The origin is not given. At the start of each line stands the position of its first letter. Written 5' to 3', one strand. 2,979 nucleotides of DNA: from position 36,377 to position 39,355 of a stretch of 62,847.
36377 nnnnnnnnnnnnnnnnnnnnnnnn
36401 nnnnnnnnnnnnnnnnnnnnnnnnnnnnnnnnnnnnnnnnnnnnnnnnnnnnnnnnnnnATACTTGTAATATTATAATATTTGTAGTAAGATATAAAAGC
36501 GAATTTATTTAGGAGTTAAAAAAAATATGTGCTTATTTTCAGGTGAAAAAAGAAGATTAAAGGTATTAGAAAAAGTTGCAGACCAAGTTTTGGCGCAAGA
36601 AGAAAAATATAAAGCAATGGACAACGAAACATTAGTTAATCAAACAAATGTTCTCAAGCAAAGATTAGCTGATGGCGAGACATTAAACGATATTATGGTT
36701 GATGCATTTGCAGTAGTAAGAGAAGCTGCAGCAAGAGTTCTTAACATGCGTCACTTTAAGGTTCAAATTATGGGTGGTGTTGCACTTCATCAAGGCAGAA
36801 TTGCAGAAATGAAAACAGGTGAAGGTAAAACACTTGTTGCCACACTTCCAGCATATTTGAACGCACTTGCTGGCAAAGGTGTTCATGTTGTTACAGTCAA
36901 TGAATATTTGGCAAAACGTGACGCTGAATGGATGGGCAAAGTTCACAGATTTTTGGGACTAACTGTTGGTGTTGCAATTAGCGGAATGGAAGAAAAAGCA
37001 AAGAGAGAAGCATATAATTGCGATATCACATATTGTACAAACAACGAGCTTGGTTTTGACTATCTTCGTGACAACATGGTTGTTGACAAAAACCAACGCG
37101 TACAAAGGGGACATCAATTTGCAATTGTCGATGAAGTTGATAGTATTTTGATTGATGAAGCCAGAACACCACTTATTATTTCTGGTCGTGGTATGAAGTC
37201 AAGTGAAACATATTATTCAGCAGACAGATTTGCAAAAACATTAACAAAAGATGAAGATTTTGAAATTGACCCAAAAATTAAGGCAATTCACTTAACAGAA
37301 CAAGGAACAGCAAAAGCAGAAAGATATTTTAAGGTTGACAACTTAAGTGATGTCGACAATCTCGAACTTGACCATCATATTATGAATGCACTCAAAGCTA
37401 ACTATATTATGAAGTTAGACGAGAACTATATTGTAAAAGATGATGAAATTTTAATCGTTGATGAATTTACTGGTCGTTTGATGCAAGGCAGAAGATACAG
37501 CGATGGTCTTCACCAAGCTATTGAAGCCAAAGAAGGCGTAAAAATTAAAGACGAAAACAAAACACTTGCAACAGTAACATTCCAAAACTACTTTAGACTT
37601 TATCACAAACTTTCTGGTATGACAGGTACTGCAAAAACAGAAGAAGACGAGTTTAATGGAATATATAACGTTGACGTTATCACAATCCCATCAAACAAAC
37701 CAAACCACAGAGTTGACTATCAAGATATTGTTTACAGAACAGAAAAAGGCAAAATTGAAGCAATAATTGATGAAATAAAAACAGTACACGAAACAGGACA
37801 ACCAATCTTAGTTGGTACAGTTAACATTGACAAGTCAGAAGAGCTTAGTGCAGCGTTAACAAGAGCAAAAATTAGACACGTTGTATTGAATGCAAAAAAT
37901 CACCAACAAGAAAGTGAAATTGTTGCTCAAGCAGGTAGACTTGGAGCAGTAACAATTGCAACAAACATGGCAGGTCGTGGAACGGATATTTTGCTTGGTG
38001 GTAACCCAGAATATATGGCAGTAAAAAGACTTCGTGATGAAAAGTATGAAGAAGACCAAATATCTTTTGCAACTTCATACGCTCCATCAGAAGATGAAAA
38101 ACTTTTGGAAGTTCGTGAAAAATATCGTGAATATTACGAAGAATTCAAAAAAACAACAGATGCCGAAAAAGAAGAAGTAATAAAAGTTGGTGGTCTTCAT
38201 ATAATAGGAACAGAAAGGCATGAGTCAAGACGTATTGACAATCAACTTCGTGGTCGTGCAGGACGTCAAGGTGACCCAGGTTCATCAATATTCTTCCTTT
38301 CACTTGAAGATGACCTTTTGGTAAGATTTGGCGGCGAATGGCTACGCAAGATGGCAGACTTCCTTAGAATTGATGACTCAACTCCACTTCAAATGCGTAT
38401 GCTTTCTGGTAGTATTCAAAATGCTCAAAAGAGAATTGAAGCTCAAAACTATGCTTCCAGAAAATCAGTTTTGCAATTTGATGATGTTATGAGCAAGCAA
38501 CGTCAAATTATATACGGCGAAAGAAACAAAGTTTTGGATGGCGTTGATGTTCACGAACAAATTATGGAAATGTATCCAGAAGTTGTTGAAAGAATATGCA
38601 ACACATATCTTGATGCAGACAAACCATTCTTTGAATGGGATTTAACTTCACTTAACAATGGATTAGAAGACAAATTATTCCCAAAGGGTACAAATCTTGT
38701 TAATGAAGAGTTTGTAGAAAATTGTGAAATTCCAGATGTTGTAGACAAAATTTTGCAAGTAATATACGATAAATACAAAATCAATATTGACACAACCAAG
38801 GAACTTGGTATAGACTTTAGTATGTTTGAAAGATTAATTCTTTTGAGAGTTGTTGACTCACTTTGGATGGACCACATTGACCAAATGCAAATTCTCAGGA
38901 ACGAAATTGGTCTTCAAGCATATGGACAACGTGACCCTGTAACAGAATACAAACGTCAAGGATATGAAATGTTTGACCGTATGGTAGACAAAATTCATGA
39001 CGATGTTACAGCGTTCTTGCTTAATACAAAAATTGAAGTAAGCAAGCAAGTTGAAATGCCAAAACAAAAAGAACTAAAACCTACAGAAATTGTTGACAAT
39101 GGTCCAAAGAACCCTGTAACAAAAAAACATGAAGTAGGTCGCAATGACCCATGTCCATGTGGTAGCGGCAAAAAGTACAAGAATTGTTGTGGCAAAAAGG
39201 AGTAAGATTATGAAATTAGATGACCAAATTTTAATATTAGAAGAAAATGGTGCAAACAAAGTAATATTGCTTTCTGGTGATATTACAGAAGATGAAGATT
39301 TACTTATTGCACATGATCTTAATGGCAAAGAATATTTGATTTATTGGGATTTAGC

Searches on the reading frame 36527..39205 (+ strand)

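Call 93: search_protein_families(library=pfam, proteins=[window:36527-39205:+], max_evalue=0.00001)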
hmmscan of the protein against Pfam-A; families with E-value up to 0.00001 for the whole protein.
window:36527-39205:+ (892 aa): 6 families
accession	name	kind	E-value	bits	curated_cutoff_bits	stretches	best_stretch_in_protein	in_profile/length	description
PF07517.20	SecA_DEAD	-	5.2e-130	433.3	24.6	1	5-377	7-290/290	SecA DEAD-like domain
PF21090.3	P-loop_SecA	-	1.7e-87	292.8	27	1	393-617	2-204/205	SecA P-loop domain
PF07516.18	SecA_SW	-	5.2e-59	200.1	26.7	1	620-834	1-199/200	SecA Wing and Scaffold domain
PF01043.26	SecA_PP_bind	-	1.7e-42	144.9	23.5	1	225-333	2-110/110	SecA preprotein cross-linking domain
PF02810.21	SEC-C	-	1.9e-09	37.7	20.4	1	872-890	1-19/19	SEC-C motif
PF00270.35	DEAD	-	1.7e-08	34.8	26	1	92-210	18-132/167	DEAD/DEAH box helicase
